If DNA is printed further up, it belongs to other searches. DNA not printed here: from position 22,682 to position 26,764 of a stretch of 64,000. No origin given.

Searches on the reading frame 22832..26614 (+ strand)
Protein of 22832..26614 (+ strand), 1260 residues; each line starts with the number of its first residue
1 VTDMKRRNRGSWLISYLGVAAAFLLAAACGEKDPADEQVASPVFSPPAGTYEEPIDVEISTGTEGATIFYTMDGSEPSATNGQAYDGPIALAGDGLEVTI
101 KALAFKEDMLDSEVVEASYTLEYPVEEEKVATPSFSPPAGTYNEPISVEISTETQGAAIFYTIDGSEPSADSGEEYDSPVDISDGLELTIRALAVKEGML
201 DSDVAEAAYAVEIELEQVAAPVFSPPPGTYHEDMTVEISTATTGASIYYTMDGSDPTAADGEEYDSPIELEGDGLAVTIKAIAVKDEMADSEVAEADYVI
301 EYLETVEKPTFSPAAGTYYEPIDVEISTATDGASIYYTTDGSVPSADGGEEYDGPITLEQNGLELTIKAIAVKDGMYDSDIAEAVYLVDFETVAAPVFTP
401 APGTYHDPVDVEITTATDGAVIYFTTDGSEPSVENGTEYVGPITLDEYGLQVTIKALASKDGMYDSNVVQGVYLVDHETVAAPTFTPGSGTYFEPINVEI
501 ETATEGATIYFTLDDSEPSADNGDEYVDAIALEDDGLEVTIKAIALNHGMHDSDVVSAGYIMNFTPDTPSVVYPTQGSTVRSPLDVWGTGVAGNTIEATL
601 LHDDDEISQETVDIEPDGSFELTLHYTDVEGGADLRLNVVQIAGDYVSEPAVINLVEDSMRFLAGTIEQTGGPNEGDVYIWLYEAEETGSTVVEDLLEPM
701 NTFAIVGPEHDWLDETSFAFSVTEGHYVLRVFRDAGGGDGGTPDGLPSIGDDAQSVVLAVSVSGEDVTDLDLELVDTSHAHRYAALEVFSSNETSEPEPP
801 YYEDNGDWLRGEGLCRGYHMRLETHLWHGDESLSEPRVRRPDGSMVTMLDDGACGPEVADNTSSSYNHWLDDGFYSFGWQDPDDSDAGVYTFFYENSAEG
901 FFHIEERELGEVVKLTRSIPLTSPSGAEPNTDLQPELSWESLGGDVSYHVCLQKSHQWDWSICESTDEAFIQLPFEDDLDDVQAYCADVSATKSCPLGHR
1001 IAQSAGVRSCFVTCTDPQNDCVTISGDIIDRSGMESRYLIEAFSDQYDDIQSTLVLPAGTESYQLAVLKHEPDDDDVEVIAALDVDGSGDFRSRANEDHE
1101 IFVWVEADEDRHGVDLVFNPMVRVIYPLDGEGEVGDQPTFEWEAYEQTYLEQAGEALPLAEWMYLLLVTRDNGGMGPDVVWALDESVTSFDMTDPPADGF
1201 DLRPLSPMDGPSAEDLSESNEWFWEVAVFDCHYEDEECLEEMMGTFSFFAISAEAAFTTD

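Call 29: search_protein_families(library=pfam, proteins=[window:22832-26614:+], max_evalue=0.00001)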
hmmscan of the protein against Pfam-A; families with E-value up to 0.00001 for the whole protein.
window:22832-26614:+ (1260 aa): 3 families
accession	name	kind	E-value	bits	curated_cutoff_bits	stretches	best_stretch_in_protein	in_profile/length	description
PF13290.12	CHB_HEX_C_1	-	3.8e-109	357.1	22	6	313-382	1-66/67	Chitobiase/beta-hexosaminidase C-terminal domain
PF13287.12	Fn3_assoc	-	4e-85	280.3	23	6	236-298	1-59/59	Fn3 associated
PF03174.19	CHB_HEX_C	-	4.9e-06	26.8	23.6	0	225-285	15-69/76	Chitobiase/beta-hexosaminidase C-terminal domain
